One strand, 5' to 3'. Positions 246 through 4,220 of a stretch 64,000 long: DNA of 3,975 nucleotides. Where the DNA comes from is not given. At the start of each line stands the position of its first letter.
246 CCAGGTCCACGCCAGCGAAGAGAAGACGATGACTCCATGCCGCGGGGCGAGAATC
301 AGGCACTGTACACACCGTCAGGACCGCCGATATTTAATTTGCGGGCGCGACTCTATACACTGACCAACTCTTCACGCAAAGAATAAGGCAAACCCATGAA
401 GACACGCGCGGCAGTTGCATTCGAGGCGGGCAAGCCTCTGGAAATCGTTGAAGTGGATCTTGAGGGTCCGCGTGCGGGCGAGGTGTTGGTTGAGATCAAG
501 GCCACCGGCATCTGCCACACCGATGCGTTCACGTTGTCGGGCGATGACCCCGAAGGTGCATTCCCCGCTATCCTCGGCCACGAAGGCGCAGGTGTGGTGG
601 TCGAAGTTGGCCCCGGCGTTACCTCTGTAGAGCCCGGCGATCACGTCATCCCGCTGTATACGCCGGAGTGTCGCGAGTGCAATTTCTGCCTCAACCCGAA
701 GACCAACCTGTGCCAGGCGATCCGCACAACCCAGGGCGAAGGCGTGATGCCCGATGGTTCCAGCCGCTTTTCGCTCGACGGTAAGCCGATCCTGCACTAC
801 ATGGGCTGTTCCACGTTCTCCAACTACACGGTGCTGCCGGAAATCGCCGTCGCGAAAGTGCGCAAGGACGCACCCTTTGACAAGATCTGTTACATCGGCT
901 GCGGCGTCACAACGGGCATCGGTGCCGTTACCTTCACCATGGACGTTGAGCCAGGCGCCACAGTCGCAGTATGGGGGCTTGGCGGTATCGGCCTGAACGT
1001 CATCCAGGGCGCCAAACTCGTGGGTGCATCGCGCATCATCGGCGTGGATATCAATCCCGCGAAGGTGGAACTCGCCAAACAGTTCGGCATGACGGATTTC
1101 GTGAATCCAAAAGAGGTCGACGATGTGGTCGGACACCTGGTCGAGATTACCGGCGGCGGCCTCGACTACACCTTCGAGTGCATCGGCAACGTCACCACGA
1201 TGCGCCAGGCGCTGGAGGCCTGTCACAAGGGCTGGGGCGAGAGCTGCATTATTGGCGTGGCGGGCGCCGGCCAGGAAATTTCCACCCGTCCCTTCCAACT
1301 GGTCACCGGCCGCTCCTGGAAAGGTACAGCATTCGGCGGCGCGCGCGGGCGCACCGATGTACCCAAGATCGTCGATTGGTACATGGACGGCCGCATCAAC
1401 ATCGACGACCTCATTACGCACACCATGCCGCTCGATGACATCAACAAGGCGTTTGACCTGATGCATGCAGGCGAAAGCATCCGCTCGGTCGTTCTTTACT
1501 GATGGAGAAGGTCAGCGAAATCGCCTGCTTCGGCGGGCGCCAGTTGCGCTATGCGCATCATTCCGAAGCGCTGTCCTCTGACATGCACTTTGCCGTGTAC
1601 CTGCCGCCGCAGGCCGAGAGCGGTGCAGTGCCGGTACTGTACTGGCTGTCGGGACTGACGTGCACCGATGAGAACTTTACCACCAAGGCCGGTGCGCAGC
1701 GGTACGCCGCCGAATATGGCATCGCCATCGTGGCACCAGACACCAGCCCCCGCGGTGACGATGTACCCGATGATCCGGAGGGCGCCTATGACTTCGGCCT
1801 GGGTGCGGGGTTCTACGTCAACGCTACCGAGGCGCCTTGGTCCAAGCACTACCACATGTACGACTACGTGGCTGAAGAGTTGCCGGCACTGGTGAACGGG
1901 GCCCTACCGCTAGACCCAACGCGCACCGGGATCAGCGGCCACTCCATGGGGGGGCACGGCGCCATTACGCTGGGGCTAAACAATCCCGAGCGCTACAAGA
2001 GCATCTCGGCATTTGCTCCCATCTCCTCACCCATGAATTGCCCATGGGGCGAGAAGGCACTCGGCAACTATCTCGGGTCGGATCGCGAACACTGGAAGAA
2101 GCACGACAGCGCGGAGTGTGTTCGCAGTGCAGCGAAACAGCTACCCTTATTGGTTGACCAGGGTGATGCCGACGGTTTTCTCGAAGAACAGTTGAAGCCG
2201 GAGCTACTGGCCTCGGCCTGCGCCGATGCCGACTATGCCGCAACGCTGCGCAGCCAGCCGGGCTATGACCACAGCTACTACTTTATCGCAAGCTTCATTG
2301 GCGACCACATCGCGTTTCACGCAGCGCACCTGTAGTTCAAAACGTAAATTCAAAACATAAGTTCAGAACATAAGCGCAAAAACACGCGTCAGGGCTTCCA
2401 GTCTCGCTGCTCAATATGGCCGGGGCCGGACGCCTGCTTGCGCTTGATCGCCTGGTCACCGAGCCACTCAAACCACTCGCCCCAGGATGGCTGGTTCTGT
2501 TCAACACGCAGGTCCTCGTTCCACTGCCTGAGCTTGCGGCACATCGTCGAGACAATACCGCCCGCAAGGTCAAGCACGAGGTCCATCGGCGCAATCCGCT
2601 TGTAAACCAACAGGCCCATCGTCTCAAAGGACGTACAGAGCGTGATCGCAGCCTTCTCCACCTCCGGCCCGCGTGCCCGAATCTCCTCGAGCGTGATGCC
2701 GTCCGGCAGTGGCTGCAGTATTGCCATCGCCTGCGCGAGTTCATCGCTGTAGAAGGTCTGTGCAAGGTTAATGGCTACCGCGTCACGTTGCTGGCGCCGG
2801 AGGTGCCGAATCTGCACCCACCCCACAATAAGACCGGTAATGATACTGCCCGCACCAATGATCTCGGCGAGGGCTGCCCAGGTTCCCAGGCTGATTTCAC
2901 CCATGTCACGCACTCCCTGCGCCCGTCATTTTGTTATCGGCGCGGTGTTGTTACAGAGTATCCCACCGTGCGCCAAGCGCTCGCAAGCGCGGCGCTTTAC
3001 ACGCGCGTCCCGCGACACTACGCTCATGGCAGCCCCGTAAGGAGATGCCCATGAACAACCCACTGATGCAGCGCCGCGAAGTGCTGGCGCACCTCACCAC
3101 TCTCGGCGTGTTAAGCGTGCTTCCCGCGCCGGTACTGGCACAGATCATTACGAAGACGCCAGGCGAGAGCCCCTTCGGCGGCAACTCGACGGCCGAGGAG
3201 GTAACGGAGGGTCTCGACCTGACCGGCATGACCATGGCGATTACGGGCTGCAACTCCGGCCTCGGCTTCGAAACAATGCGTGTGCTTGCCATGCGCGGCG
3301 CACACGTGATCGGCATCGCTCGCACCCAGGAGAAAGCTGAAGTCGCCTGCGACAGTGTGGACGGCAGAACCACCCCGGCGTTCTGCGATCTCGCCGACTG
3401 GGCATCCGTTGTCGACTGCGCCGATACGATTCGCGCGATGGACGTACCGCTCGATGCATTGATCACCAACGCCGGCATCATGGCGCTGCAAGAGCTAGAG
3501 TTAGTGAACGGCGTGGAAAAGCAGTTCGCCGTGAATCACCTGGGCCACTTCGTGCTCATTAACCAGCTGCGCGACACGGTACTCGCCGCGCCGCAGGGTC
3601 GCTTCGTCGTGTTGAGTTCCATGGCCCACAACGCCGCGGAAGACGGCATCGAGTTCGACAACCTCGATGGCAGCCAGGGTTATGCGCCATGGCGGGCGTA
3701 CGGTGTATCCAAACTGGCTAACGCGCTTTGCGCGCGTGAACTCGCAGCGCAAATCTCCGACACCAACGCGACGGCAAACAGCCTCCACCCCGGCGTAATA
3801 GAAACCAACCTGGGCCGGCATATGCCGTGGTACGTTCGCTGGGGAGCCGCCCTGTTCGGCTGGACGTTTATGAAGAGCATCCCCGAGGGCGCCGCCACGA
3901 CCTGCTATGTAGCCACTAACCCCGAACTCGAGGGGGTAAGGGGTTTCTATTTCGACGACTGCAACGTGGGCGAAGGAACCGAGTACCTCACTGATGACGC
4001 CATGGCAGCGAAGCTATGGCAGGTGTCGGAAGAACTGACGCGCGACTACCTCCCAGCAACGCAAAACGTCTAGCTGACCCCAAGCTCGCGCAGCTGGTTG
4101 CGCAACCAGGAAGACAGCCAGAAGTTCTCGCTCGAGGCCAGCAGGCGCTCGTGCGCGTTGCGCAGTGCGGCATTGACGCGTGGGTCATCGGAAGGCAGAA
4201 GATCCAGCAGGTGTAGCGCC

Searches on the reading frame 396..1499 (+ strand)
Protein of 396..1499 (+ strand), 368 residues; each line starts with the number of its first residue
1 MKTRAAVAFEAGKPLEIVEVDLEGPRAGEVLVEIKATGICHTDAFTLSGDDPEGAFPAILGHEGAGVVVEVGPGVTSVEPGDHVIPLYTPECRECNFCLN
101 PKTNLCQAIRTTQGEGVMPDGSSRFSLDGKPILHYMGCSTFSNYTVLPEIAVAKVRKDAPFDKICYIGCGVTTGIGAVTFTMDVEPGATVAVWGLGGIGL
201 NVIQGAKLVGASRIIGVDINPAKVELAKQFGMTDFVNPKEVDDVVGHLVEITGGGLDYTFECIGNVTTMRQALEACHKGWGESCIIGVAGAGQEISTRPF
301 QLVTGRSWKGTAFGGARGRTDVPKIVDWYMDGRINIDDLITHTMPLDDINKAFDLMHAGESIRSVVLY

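Call 24: search_protein_families(library=ncbifam, proteins=[window:396-1499:+], max_evalue=1e-40)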
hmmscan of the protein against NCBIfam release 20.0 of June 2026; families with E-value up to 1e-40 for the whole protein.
window:396-1499:+ (368 aa): 3 families
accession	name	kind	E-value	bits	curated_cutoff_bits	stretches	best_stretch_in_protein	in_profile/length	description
TIGR02818.1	adh_III_F_hyde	equivalog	1.4e-192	639.6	543.95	1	2-367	1-367/368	S-(hydroxymethyl)glutathione dehydrogenase/class III alcohol dehydrogenase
TIGR03989.1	Rxyl_3153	subfamily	3.6e-95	319.4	440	1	2-368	1-370/370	NDMA-dependent alcohol dehydrogenase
TIGR03451.1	mycoS_dep_FDH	equivalog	3.8e-69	233.2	512.9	1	4-367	3-357/358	S-(hydroxymethyl)mycothiol dehydrogenase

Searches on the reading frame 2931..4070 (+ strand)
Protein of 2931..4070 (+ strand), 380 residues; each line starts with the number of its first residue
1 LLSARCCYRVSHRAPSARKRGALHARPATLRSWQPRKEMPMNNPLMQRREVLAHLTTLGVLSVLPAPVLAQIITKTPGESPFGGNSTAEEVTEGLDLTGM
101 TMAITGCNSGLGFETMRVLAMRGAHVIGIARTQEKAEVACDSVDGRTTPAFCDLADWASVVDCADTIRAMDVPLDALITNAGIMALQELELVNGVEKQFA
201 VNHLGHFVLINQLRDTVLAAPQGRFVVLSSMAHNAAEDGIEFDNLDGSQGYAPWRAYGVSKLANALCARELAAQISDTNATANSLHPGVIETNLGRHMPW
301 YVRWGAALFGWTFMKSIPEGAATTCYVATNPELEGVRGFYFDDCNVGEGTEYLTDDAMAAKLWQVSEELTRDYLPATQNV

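Call 24: search_protein_families(library=ncbifam, proteins=[window:2931-4070:+], max_evalue=1e-40)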
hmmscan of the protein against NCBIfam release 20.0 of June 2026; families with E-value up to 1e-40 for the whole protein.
window:2931-4070:+ (380 aa): 2 families
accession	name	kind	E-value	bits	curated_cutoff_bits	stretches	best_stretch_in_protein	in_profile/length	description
NF004845.0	PRK06196.1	subfamily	3.2e-71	240.3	414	1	75-370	5-313/320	oxidoreductase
NF004846.0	PRK06197.1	subfamily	2.2e-54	184.7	268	1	96-371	13-301/306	oxidoreductase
